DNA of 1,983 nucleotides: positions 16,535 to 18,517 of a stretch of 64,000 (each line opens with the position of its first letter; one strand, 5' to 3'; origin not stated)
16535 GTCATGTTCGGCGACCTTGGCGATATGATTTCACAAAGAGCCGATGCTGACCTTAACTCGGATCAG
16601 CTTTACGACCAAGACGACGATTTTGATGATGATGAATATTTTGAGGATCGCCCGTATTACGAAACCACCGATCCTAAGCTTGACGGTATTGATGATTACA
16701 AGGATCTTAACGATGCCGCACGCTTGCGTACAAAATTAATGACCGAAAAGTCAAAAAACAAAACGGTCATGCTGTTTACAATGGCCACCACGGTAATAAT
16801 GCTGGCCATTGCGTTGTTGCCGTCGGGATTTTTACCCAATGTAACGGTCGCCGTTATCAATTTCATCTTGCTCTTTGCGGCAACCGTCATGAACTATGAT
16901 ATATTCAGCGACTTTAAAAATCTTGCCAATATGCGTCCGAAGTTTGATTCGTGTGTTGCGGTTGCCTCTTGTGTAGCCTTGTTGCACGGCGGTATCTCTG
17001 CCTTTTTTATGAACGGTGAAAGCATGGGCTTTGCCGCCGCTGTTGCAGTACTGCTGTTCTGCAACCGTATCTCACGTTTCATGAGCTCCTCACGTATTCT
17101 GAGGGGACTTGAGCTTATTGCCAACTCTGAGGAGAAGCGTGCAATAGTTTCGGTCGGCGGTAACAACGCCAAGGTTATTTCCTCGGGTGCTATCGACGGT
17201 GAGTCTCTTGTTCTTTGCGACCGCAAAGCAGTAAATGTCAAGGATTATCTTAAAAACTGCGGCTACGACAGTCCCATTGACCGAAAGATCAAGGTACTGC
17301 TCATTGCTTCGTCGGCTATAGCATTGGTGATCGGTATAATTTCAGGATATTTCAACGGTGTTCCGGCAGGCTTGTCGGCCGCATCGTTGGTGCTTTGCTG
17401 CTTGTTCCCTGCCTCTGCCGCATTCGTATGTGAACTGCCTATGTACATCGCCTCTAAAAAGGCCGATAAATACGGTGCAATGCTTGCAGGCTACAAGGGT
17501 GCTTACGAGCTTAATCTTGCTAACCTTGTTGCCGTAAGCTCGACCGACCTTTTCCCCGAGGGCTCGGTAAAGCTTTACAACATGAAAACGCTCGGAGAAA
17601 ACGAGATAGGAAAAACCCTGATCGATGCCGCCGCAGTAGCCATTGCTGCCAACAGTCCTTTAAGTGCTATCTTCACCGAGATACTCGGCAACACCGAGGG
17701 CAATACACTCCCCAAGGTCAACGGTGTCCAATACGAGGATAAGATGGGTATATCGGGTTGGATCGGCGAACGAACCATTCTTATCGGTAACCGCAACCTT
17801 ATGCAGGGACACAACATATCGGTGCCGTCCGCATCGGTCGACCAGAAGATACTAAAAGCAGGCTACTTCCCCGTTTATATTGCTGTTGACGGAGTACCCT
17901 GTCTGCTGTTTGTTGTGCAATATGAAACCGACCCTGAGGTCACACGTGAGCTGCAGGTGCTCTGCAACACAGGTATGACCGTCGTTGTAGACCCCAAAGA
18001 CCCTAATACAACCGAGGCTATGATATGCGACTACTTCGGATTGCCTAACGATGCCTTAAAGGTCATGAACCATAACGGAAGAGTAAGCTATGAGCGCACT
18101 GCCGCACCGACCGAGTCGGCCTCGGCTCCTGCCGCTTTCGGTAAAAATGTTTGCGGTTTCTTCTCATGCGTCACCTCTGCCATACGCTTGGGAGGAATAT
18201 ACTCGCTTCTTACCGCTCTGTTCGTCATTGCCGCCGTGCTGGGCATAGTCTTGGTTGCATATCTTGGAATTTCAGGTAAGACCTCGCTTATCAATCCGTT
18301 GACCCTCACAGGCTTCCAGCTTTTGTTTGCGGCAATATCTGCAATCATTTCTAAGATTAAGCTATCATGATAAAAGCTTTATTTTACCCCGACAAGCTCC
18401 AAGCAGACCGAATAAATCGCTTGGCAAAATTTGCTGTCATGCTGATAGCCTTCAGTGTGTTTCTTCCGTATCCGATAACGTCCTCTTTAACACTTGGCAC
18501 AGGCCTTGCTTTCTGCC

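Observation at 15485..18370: Catalytically dead P-type ATPase homolog with a disordered acidic N-terminus of about 400 aa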

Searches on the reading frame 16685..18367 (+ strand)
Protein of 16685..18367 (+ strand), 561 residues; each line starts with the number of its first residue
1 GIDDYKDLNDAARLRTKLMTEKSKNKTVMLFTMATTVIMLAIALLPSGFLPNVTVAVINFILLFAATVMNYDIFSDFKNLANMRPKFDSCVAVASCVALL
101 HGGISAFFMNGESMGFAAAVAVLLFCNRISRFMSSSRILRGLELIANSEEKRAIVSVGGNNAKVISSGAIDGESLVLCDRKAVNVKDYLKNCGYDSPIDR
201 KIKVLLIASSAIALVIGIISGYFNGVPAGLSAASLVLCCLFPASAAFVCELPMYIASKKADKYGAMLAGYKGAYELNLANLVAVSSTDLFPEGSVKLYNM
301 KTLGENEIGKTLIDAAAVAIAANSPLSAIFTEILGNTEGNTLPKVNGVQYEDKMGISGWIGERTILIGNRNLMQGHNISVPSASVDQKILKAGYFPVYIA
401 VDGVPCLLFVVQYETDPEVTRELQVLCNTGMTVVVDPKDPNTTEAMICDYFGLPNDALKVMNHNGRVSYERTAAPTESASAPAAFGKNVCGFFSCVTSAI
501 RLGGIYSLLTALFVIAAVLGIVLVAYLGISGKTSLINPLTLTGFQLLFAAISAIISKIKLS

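Call 6: find_homologous_proteins(query=window:16685-18367:+, max_evalue=0.001)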
Query window:16685-18367:+ (561 aa): 120 proteins with E <= 0.001 among 8000 candidates.
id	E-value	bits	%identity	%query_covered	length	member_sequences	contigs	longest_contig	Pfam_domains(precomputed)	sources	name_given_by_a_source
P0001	0.0e+0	1215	100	100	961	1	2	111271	-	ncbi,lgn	-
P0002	3.7e-280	948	75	100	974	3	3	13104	-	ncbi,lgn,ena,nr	ncbi:MAG: hypothetical protein J6Q76_05565 [Clostridia bacterium]|nr:hypothetical protein [Clostridi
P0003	3.4e-277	939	75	98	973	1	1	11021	-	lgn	-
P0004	8.2e-276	934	75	100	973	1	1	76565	-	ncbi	-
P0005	3.8e-275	932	74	98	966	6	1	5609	-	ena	-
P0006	2.4e-273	926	73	100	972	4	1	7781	-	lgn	-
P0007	1.0e-259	881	72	99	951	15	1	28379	-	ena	-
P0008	2.0e-259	880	71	99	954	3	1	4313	-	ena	-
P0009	3.4e-257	873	70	100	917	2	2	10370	-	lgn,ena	-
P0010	2.1e-253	860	68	100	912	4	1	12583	-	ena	-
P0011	2.8e-249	846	68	99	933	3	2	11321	-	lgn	-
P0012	6.0e-247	839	69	99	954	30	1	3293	-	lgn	-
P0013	1.0e-246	838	70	100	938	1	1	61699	-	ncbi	-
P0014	1.8e-246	837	70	99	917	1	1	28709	-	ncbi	-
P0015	6.6e-246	835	69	99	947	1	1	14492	-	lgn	-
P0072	3.0e-96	342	35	99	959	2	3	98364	-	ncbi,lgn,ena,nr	ncbi:MAG TPA: hypothetical protein GXX17_07720 [Clostridiales bacterium]|nr:hypothetical protein [Cl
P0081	4.6e-92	328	35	99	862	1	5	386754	-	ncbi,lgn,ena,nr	ncbi:MAG: hypothetical protein IJW78_03690 [Clostridia bacterium]|nr:hypothetical protein [Clostridi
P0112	1.5e-73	267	32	95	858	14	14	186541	-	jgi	-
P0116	2.8e-35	140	26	88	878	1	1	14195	-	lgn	-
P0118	4.7e-19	87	25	47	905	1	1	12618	-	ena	-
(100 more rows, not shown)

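Call 11: find_encoding_contigs(protein=P0081, flank=8000, max_places=2)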
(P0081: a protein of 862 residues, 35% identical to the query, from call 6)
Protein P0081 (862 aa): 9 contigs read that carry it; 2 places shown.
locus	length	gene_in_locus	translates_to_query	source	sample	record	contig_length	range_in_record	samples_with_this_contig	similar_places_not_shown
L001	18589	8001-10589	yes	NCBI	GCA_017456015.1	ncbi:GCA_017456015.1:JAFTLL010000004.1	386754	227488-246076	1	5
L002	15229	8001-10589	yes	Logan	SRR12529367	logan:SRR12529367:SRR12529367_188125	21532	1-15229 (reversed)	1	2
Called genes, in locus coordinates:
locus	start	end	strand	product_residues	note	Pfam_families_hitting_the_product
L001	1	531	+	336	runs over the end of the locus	PF01300:Sua5_yciO_yrdC, PF03481:Sua5_C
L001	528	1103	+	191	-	PF01121:CoaE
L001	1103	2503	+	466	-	PF02127:Peptidase_M18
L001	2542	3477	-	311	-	PF12146:Hydrolase_4, PF00561:Abhydrolase_1, PF12697:Abhydrolase_6 (weak), PF00326:Peptidase_S9 (faint)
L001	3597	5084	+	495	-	PF00370:FGGY_N, PF02782:FGGY_C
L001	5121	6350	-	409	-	PF03952:Enolase_N, PF00113:Enolase_C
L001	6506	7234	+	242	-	PF27840:ScmC (weak)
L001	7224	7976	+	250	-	PF08032:SpoU_sub_bind, PF00588:SpoU_methylase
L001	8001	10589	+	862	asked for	-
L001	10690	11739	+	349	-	PF13303:PTS_EIIC_2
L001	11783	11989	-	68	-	PF05979:DUF896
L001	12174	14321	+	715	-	PF00884:Sulfatase, PF01663:Phosphodiest (faint)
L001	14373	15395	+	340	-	PF00294:PfkB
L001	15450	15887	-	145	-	PF01592:NifU_N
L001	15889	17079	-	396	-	PF00266:Aminotran_5, PF01212:Beta_elim_lyase (weak)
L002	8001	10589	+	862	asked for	-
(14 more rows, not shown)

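Call 12: find_encoding_contigs(protein=P0112, flank=8000, max_places=2)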
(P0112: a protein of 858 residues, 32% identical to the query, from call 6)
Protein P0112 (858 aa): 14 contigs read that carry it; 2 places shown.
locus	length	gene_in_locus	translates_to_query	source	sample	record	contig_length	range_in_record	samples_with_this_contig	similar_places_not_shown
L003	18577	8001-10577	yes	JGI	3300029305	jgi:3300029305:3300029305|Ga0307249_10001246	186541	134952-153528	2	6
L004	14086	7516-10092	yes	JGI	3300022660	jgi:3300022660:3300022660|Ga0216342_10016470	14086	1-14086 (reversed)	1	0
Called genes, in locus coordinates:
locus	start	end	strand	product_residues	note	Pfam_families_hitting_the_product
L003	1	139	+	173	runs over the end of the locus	PF07155:ECF-ribofla_trS, PF07694:5TM-5TMR_LYT (weak), PF12822:ECF_trnsprt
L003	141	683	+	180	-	PF04073:tRNA_edit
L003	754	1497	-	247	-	-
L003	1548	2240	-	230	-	PF02592:Vut_1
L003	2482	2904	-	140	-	PF00583:Acetyltransf_1, PF13673:Acetyltransf_10, PF13508:Acetyltransf_7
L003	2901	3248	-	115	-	PF05635:23S_rRNA_IVP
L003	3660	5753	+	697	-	PF12437:GSIII_N, PF00120:Gln-synt_C, PF18318:Gln-synt_C-ter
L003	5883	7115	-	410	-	PF03952:Enolase_N, PF00113:Enolase_C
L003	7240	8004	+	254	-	PF08032:SpoU_sub_bind, PF00588:SpoU_methylase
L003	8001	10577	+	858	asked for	-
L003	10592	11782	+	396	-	PF04932:Wzy_C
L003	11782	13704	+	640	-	PF00133:tRNA-synt_1, PF01406:tRNA-synt_1e (weak), PF01921:tRNA-synt_1f (faint), PF09334:tRNA-synt_1g, PF00133:tRNA-synt_1, PF19303:Anticodon_3, PF08264:Anticodon_1, PF01588:tRNA_bind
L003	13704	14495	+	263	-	PF01026:TatD_DNase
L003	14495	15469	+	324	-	PF00535:Glycos_transf_2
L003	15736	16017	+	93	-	PF20648:DUF6809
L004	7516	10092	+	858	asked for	-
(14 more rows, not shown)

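Call 23: find_encoding_contigs(protein=P0116, flank=7000, max_places=1)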
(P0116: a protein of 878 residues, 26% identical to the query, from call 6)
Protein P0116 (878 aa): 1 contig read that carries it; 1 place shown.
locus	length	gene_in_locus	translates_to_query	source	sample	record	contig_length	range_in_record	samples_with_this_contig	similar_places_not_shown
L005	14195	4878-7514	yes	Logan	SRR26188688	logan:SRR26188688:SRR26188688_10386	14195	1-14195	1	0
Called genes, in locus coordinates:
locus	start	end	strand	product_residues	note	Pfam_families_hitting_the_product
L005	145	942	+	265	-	PF04909:Amidohydro_2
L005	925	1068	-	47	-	-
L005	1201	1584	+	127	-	PF04277:OAD_gamma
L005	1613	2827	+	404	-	PF03977:OAD_beta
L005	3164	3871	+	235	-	PF20122:DUF6512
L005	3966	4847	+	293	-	PF08032:SpoU_sub_bind, PF00588:SpoU_methylase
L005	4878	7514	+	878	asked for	-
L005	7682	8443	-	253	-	PF00106:adh_short, PF01370:Epimerase (faint), PF08659:KR, PF13561:adh_short_C2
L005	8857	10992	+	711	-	PF02922:CBM_48 (weak), PF00128:Alpha-amylase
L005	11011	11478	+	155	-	PF03061:4HBT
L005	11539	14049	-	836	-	PF02743:dCache_1, PF00990:GGDEF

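Call 24: find_encoding_contigs(protein=P0072, flank=7000, max_places=1)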
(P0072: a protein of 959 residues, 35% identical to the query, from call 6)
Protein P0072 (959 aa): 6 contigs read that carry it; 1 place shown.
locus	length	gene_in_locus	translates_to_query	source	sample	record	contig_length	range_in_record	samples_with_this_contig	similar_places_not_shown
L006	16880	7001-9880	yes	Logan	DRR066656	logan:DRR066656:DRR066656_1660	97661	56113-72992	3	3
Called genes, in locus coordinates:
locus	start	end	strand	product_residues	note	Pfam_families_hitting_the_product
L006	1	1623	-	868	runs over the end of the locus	PF01624:MutS_I, PF05188:MutS_II, PF05192:MutS_III, PF05190:MutS_IV, PF00488:MutS_V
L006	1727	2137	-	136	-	PF06133:Com_YlbF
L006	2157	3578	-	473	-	PF00919:UPF0004, PF04055:Radical_SAM, PF01938:TRAM (weak)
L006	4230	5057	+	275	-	PF02311:AraC_binding, PF07883:Cupin_2, PF00165:HTH_AraC (weak), PF12833:HTH_18, PF00165:HTH_AraC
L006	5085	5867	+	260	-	PF02311:AraC_binding, PF00165:HTH_AraC, PF12833:HTH_18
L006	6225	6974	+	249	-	PF08032:SpoU_sub_bind, PF00588:SpoU_methylase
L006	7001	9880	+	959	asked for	-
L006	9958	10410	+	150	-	PF00011:HSP20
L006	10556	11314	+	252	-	PF01656:CbiA, PF02374:ArsA_ATPase, PF06564:CBP_BcsQ, PF09140:MipZ, PF10609:ParA (weak), PF13614:AAA_31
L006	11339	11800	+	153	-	PF10719:ComFB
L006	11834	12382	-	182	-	PF01584:CheW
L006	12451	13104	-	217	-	PF07238:PilZ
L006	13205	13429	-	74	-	PF02599:CsrA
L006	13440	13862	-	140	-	PF02623:FliW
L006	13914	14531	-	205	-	PF20074:DUF6470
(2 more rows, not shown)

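Call 56: find_homologous_proteins(query=P0118, max_evalue=0.001)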
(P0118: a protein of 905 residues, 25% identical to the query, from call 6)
Query P0118 (905 aa): 1870 proteins with E <= 0.001 among 8000 candidates; the best 120 are listed.
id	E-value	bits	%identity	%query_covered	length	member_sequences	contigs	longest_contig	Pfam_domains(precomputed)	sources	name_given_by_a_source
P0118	0.0e+0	1980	100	100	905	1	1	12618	-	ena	-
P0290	0.0e+0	1753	91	100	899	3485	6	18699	-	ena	-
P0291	0.0e+0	1729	87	100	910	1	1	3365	-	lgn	-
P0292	0.0e+0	1727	87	100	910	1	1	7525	-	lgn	-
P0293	0.0e+0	1727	87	100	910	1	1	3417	-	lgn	-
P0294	0.0e+0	1727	87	100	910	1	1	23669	-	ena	-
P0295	0.0e+0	1726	87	100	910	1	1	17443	-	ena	-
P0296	0.0e+0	1725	88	100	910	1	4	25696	-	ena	-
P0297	0.0e+0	1725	87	100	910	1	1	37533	-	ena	-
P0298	0.0e+0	1725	87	100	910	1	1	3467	-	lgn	-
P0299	0.0e+0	1725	87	100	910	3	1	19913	-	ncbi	-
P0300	0.0e+0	1724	87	100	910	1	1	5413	-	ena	-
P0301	0.0e+0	1724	87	100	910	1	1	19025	-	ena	-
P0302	0.0e+0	1724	87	100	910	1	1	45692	-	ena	-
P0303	0.0e+0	1724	87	100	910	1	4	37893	-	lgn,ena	-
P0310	0.0e+0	1722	87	100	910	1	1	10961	-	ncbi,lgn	-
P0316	0.0e+0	1720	87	100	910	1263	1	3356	-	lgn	-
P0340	0.0e+0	1480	76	100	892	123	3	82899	-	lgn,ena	-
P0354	0.0e+0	1294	75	83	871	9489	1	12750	-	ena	-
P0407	0.0e+0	1188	64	100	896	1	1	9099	-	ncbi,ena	-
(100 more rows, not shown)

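Call 58: list_cluster_members(proteins=[P0354, P0290, P0299, P0310, P0407, P0340, P0316])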
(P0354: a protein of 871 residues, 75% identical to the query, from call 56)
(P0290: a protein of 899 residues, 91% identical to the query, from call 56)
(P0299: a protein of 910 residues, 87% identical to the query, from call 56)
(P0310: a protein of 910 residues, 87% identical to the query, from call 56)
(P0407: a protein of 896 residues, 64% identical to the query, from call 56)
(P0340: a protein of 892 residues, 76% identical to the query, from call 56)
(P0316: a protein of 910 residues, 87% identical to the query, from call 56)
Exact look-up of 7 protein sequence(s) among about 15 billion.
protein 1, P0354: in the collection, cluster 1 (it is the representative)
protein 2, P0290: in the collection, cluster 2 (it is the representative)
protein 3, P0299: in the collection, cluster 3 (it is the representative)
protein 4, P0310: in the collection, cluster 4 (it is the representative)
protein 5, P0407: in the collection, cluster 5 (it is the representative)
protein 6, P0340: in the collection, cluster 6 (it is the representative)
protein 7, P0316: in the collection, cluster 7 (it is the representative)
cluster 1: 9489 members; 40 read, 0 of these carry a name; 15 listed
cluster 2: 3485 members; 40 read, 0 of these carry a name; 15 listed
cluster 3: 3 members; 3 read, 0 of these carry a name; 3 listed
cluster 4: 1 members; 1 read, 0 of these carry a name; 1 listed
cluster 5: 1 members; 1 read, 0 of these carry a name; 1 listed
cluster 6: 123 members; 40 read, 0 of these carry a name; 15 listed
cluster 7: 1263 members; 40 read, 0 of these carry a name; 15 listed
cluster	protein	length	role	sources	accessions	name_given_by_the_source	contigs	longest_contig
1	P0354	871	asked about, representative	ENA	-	-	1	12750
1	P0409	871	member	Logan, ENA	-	-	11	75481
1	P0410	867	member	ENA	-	-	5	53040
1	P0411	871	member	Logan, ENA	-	-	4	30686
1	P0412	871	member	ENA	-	-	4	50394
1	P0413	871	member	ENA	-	-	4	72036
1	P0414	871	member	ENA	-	-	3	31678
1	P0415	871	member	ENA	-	-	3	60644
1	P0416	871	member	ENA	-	-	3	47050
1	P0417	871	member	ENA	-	-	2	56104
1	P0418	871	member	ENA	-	-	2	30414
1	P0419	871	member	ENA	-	-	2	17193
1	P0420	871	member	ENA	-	-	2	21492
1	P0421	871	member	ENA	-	-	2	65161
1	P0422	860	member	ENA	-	-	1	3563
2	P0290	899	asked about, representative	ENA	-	-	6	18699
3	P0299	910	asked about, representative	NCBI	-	-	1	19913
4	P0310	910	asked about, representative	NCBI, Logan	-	-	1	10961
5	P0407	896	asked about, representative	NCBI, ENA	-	-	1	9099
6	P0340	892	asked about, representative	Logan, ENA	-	-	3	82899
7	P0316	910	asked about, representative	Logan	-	-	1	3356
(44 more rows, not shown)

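Call 59: find_encoding_contigs(protein=P0354, flank=7000, max_places=1)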
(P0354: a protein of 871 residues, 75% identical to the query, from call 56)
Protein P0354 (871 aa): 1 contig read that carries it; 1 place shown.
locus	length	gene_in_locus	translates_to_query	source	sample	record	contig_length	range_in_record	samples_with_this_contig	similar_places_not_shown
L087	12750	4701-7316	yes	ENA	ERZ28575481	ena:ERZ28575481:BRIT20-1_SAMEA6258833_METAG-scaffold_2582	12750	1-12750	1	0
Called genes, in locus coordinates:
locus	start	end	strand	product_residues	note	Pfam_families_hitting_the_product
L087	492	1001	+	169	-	PF07155:ECF-ribofla_trS, PF12822:ECF_trnsprt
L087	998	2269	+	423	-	PF08245:Mur_ligase_M, PF02875:Mur_ligase_C, PF27239:FOL3_C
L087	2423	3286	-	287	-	PF01116:F_bP_aldolase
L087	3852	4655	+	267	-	PF08032:SpoU_sub_bind, PF00588:SpoU_methylase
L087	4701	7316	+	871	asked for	-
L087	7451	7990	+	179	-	PF00210:Ferritin (faint), PF02915:Rubrerythrin, PF21349:RUBY_RBDX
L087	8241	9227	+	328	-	PF20578:aBig_2 (faint), PF02368:Big_2, PF26918:Ig_Eae (weak), PF26182:Ig_NUP210_5th (weak), PF02368:Big_2, PF22359:Big-like, PF26918:Ig_Eae (weak), PF02368:Big_2, +1 more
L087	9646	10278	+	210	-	PF01381:HTH_3 (weak)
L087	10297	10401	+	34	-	-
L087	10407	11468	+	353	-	PF07179:SseB, PF08238:Sel1 (weak)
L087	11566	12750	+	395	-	?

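Call 60: find_encoding_contigs(protein=P0299, flank=7000, max_places=1)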
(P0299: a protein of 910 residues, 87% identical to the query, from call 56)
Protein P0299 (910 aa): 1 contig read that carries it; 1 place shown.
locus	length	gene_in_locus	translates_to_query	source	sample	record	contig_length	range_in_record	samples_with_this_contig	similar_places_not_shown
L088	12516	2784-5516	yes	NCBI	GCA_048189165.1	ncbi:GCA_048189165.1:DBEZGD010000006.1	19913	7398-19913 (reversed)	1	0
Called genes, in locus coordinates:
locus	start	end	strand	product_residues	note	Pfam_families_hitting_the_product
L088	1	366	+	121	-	?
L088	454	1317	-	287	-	PF01116:F_bP_aldolase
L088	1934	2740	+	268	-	PF08032:SpoU_sub_bind, PF00588:SpoU_methylase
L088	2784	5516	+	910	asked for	-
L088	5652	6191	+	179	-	PF00210:Ferritin (faint), PF02915:Rubrerythrin, PF21349:RUBY_RBDX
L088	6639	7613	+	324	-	PF20578:aBig_2 (faint), PF02368:Big_2, PF26918:Ig_Eae, PF02368:Big_2, PF26918:Ig_Eae (weak), PF02368:Big_2, PF26182:Ig_NUP210_5th (weak), PF26918:Ig_Eae (weak), +2 more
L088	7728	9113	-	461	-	PF00291:PALP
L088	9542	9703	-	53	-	-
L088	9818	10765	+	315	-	PF23023:Anti-Pycsar_Apyc1, PF00753:Lactamase_B, PF12706:Lactamase_B_2 (weak)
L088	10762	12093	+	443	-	PF01743:PolyA_pol, PF12627:PolyA_pol_RNAbd, PF13735:tRNA_NucTran2_2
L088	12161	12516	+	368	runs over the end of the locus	PF03054:tRNA_Me_trans, PF20259:tRNA_Me_trans_M, PF20258:tRNA_Me_trans_C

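Call 61: find_homologous_proteins(query=L087:2423-3283:-, max_evalue=1e-100)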
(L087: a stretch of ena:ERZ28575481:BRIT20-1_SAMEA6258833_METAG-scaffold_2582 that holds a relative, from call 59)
Query L087:2423-3283:- (286 aa): 7944 proteins with E <= 1e-100 among 8000 candidates; the best 120 are listed.
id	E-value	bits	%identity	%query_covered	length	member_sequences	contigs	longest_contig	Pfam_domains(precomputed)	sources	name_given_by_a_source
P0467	1.5e-293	988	94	88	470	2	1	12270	PF01116.27,PF03932.21,PF20008.6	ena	-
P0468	1.1e-232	788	-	-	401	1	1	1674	PF05690.21,PF01116.27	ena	-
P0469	3.0e-226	767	-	-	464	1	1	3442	PF01116.27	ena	-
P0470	1.7e-181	620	96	100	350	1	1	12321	PF01116.27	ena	-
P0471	8.7e-181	618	96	100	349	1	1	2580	PF01116.27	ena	-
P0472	1.1e-179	614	96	100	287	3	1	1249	PF01116.27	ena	-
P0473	2.4e-179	613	95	100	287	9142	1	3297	PF01116.27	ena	-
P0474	2.8e-179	613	95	100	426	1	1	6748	PF01116.27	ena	-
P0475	1.4e-178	611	95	100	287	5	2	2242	PF01116.27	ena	-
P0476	1.6e-177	607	-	-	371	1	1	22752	PF01116.27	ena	-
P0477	7.6e-174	595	95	96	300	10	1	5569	PF01116.27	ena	-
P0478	1.9e-173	594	93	100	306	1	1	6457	PF01116.27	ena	-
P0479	2.1e-171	587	92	100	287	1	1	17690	PF01116.27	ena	-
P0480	2.3e-171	587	92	100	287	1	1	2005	PF01116.27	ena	-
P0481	2.8e-171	587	92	100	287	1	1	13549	PF01116.27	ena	-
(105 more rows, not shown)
